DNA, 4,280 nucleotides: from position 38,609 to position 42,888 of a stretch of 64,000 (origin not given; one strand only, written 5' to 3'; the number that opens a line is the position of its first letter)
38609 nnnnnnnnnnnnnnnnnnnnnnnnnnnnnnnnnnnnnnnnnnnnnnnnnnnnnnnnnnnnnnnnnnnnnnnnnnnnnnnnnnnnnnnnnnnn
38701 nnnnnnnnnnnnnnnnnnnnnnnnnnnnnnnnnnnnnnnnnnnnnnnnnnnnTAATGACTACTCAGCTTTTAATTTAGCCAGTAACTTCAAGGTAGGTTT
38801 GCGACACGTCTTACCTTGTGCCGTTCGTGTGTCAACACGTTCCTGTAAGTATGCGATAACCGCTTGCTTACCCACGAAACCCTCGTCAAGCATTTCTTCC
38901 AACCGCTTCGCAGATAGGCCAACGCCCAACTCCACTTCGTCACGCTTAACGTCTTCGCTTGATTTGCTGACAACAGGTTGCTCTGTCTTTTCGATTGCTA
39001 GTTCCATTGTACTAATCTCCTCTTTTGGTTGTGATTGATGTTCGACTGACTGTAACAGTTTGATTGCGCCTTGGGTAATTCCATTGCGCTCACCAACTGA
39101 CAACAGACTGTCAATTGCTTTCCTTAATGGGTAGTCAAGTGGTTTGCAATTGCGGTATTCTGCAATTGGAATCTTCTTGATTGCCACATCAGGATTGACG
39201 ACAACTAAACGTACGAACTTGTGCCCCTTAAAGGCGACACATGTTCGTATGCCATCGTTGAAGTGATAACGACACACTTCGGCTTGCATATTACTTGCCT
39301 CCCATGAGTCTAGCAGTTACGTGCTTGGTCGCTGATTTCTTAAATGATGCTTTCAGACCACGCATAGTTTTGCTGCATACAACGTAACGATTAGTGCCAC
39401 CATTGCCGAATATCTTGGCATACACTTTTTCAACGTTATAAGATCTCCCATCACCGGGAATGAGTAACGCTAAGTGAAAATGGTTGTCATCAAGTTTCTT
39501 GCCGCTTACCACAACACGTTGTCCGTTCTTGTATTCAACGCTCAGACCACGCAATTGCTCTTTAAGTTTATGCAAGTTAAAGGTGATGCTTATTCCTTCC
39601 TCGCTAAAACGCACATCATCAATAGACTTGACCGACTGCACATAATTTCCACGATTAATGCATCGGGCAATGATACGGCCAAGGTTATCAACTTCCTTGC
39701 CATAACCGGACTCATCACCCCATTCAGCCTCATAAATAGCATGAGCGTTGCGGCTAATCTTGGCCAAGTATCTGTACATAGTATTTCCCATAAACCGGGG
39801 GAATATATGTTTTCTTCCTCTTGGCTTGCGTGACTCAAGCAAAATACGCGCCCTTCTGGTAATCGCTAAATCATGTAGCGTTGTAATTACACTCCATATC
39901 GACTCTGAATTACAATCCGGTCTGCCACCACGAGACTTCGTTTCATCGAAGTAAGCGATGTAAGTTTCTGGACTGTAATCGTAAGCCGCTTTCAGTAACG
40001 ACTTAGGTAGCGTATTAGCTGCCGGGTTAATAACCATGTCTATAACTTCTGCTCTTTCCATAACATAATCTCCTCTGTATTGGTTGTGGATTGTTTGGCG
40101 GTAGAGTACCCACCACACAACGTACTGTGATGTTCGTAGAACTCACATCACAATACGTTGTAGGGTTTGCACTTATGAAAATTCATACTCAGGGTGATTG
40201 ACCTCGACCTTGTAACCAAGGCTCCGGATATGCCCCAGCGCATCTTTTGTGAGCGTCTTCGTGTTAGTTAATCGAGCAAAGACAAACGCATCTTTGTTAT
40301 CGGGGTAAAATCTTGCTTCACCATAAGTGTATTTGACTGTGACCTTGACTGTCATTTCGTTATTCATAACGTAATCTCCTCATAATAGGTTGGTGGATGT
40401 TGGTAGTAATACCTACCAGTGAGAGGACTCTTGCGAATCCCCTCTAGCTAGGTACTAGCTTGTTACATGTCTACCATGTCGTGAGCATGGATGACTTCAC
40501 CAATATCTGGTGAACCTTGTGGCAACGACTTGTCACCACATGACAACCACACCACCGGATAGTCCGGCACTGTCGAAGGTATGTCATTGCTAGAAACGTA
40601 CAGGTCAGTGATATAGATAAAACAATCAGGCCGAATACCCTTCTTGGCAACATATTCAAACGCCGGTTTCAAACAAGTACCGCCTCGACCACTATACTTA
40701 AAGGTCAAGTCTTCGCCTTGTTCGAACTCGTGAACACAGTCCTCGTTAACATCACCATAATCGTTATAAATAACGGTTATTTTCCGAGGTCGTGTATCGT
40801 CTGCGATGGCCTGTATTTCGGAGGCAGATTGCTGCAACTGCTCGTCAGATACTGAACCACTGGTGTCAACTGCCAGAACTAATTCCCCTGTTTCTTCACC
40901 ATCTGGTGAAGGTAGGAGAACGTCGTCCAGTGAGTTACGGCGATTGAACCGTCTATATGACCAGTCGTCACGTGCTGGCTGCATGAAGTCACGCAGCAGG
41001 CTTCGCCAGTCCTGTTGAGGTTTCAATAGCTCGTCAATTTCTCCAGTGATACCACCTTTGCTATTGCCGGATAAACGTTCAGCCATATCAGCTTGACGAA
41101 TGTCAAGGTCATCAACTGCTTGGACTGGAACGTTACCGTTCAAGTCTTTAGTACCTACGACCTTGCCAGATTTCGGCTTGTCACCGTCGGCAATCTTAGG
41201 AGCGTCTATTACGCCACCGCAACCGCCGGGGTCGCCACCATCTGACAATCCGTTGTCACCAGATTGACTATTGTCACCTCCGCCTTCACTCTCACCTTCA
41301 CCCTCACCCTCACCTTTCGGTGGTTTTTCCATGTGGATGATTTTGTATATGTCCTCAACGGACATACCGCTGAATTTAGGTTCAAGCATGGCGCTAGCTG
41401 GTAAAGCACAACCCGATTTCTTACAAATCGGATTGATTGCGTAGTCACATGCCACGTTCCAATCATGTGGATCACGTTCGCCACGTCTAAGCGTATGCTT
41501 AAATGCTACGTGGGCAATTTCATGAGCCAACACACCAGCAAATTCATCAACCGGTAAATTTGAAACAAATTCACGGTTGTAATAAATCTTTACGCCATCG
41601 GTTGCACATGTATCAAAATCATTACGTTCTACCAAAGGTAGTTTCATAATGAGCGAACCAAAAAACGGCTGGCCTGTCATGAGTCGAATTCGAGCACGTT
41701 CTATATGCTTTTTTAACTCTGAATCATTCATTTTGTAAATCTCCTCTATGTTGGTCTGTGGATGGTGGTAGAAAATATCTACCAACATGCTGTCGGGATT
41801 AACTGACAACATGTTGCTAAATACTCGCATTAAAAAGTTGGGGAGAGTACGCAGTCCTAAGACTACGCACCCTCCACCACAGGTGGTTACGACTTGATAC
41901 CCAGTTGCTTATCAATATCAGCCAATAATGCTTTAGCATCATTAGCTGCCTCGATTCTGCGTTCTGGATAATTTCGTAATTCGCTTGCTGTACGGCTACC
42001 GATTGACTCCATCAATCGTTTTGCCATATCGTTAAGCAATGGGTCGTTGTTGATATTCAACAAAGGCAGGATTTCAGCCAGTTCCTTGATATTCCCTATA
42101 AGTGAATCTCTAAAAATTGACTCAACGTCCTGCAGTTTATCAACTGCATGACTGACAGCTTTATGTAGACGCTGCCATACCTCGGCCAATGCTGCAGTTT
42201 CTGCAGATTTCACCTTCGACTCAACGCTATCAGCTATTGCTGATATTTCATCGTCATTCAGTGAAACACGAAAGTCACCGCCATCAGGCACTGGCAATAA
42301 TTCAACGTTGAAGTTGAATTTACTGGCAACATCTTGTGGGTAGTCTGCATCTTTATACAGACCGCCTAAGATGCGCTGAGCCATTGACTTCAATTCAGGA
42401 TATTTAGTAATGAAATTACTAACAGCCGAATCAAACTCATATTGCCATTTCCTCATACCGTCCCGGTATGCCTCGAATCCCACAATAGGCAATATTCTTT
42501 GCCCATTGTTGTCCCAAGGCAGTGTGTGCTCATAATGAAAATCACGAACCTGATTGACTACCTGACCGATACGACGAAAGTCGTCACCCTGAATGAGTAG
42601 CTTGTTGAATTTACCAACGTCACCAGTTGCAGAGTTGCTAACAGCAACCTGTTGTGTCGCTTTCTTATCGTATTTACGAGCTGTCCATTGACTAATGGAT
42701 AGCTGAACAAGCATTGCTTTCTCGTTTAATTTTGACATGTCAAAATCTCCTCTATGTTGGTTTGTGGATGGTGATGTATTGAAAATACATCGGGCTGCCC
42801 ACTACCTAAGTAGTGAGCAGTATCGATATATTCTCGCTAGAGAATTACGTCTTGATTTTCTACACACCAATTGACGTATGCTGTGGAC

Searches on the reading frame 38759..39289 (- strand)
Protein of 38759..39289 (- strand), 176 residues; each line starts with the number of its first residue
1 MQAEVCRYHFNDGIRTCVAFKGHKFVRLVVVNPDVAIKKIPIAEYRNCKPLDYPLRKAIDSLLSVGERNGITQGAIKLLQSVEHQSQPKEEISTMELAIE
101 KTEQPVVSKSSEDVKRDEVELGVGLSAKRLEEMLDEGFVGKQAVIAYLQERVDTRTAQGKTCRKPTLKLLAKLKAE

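Call 9: search_protein_families(library=pfam, proteins=[window:38759-39289:-], max_evalue=0.01)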
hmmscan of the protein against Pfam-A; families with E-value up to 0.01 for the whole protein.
window:38759-39289:- (176 aa): 1 family
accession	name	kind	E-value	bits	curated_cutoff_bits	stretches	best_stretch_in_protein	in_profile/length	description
PF02733.22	Dak1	-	0.0033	16.8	31.4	1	79-125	155-202/313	Dak1 domain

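Call 41: search_protein_families(library=phrogs, proteins=[window:38759-39289:-], max_evalue=0.001)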
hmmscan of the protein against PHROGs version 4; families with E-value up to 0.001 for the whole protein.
window:38759-39289:- (176 aa): 0 families

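Call 52: search_protein_families(library=ncbifam, proteins=[window:38759-39289:-], max_evalue=0.1)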
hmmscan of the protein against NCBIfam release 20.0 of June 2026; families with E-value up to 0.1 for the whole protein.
window:38759-39289:- (176 aa): 2 families
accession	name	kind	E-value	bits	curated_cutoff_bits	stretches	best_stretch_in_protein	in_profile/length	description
TIGR02363.1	dhaK1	equivalog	0.0072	15.4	406.25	1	80-127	173-220/329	dihydroxyacetone kinase subunit DhaK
NF009992.0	PRK13461.1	equivalog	0.042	13.5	127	1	108-136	115-143/159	F0F1 ATP synthase subunit B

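Call 96: search_protein_families(library=padloc, proteins=[window:38759-39289:-], max_evalue=0.01)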
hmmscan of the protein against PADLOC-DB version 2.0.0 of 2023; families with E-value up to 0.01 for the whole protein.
window:38759-39289:- (176 aa): 0 families

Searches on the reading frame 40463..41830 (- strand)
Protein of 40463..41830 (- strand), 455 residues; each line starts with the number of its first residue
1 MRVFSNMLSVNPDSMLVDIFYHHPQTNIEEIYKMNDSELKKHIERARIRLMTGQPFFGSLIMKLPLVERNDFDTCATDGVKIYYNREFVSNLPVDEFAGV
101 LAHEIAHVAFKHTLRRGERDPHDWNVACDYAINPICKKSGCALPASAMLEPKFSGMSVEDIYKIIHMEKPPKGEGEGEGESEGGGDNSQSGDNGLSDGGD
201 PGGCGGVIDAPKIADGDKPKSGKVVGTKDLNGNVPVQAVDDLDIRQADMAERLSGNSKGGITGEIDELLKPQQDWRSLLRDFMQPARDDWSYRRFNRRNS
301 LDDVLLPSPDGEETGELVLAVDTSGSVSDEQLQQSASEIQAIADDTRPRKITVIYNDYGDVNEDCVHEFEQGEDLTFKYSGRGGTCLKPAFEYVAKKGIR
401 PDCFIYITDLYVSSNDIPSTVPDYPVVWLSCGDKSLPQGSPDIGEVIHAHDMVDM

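Call 9: search_protein_families(library=pfam, proteins=[window:40463-41830:-], max_evalue=0.01)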
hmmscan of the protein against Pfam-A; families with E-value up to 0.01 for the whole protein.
window:40463-41830:- (455 aa): 4 families
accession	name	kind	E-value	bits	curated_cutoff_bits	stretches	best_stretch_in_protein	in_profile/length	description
PF13203.12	DUF2201_N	-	2.5e-42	145.8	23.2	1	42-308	5-269/271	Putative metallopeptidase domain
PF09967.15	DUF2201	-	1.1e-17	64.8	26.4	1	317-447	1-120/123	VWA-like domain (DUF2201)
PF01435.24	Peptidase_M48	-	0.00013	22.3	20.3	1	77-116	44-84/186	Peptidase family M48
PF10263.15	SprT-like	-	0.0017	18.6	25.6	1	80-123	44-85/108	SprT-like family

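Call 41: search_protein_families(library=phrogs, proteins=[window:40463-41830:-], max_evalue=0.001)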
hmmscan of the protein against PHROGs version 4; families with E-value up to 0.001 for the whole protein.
window:40463-41830:- (455 aa): 2 families
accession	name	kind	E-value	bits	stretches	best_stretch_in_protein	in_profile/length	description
phrog_1314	-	DNA, RNA and nucleotide metabolism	1.6e-96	324.8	1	30-449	2-390/394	HNH endonuclease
phrog_30358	-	unknown function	1.4e-12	49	1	251-449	9-199/204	-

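Call 96: search_protein_families(library=padloc, proteins=[window:40463-41830:-], max_evalue=0.01)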
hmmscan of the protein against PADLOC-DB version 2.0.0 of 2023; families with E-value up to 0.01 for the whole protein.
window:40463-41830:- (455 aa): 0 families

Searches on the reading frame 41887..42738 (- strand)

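Call 9: search_protein_families(library=pfam, proteins=[window:41887-42738:-], max_evalue=0.01)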
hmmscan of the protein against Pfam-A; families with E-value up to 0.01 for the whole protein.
window:41887-42738:- (283 aa): 1 family
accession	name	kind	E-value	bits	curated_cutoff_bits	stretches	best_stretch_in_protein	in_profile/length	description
PF11348.13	DUF3150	-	0.0079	16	24.9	0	7-199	3-200/257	Protein of unknown function (DUF3150)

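Call 41: search_protein_families(library=phrogs, proteins=[window:41887-42738:-], max_evalue=0.001)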
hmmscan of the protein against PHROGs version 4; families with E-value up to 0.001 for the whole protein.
window:41887-42738:- (283 aa): 0 families

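Call 52: search_protein_families(library=ncbifam, proteins=[window:41887-42738:-], max_evalue=0.1)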
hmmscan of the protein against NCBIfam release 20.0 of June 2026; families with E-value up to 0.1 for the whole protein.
window:41887-42738:- (283 aa): 0 families

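Call 96: search_protein_families(library=padloc, proteins=[window:41887-42738:-], max_evalue=0.01)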
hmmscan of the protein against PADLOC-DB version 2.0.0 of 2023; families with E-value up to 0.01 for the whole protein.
window:41887-42738:- (283 aa): 0 families
